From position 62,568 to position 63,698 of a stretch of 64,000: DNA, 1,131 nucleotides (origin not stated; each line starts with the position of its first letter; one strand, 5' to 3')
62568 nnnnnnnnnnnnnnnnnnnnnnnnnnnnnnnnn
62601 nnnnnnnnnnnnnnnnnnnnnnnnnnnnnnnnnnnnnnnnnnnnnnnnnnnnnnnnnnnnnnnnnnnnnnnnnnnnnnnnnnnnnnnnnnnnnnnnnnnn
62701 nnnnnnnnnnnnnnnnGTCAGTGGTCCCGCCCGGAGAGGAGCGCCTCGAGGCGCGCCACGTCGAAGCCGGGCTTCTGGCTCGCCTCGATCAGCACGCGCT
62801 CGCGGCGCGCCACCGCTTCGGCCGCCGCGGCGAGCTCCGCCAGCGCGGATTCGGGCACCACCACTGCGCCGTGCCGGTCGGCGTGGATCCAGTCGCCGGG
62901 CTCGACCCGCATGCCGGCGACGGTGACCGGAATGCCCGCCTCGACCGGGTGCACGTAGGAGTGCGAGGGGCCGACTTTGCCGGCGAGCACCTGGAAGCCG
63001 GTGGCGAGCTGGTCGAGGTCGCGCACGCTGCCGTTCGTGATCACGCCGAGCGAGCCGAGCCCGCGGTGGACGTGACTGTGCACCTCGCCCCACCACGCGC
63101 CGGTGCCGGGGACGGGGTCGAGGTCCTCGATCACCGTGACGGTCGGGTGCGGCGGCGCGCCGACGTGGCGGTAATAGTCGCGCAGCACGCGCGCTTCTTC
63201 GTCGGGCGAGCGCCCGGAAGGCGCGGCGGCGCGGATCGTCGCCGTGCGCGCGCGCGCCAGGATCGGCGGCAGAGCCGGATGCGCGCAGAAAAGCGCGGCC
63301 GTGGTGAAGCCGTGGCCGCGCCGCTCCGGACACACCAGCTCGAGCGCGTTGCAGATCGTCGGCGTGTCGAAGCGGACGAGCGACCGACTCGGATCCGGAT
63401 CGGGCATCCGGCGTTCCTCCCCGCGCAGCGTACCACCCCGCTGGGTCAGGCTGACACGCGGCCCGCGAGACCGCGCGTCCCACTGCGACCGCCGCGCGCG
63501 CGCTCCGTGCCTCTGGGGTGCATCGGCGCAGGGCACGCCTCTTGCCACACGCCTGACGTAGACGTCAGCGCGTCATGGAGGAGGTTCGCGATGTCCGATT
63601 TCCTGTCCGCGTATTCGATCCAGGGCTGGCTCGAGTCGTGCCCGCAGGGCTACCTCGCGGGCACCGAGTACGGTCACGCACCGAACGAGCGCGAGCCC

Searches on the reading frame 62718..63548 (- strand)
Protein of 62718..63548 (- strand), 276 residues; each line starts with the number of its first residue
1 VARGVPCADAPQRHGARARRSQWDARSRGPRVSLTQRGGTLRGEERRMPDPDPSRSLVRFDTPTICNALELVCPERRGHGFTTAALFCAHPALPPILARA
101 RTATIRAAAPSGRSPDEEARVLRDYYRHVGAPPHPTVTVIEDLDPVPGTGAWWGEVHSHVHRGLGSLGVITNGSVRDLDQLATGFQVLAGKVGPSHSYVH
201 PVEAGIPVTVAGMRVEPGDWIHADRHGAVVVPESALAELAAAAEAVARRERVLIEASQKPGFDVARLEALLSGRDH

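Call 76: search_protein_families(library=pfam, proteins=[window:62718-63548:-], max_evalue=0.01)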
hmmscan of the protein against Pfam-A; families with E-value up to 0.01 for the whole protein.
window:62718-63548:- (276 aa): 1 family
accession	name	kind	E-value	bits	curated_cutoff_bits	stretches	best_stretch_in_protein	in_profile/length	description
PF03737.21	RraA-like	-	2.7e-17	63.8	24.5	1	125-230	46-152/152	Aldolase/RraA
